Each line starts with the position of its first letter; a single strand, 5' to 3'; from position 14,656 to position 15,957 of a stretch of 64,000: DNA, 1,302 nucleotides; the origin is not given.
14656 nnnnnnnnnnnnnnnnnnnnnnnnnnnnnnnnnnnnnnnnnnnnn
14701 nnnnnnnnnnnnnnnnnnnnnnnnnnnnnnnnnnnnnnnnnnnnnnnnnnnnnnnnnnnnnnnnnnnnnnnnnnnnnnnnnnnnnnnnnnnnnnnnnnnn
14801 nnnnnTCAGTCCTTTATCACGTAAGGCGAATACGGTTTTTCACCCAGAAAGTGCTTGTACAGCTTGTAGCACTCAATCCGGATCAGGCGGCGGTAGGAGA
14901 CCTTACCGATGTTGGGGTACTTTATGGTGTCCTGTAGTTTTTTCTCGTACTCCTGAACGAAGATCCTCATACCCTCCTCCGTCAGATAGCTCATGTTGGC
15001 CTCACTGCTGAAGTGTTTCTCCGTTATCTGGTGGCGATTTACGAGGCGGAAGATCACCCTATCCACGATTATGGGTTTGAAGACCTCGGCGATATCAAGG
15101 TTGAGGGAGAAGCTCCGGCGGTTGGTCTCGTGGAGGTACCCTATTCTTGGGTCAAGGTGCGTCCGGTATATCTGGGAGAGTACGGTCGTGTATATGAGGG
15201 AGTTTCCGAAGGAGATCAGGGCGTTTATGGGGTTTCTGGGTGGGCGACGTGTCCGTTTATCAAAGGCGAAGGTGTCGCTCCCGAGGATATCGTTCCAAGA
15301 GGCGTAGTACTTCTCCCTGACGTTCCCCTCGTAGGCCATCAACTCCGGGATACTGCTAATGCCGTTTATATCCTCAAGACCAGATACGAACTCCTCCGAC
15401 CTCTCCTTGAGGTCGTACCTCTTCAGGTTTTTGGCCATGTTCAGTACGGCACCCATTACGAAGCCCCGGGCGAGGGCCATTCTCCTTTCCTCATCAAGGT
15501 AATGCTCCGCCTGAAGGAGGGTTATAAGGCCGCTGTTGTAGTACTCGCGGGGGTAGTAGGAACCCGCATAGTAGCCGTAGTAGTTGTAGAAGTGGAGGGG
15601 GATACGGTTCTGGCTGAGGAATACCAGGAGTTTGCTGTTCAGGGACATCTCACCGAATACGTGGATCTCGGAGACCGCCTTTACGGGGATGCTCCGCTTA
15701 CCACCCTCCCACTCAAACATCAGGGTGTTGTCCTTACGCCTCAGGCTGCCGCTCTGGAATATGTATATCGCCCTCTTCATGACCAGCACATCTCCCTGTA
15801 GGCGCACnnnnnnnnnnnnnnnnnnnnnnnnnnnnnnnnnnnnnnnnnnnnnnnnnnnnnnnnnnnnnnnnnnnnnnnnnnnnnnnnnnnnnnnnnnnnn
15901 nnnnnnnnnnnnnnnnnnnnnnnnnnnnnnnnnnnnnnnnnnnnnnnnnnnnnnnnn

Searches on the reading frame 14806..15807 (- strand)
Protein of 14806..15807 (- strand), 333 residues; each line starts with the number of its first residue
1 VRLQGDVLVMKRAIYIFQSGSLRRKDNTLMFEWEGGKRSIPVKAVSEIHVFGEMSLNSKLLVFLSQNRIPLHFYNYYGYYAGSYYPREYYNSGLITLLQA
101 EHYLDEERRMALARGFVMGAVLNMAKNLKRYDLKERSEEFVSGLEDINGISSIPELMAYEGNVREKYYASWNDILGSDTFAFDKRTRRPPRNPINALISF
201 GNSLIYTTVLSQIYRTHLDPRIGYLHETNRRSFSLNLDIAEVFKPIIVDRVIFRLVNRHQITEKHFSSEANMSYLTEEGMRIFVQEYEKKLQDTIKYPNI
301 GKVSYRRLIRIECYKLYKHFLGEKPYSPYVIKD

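Call 114: search_protein_families(library=pfam, proteins=[window:14806-15807:-], max_evalue=0.001)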
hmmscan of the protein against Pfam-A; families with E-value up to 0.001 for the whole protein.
window:14806-15807:- (333 aa): 1 family
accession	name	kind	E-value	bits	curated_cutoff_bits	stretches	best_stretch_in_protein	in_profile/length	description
PF01867.21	Cas_Cas1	-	6.2e-93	311.5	22.3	1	14-289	1-283/283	CRISPR associated protein Cas1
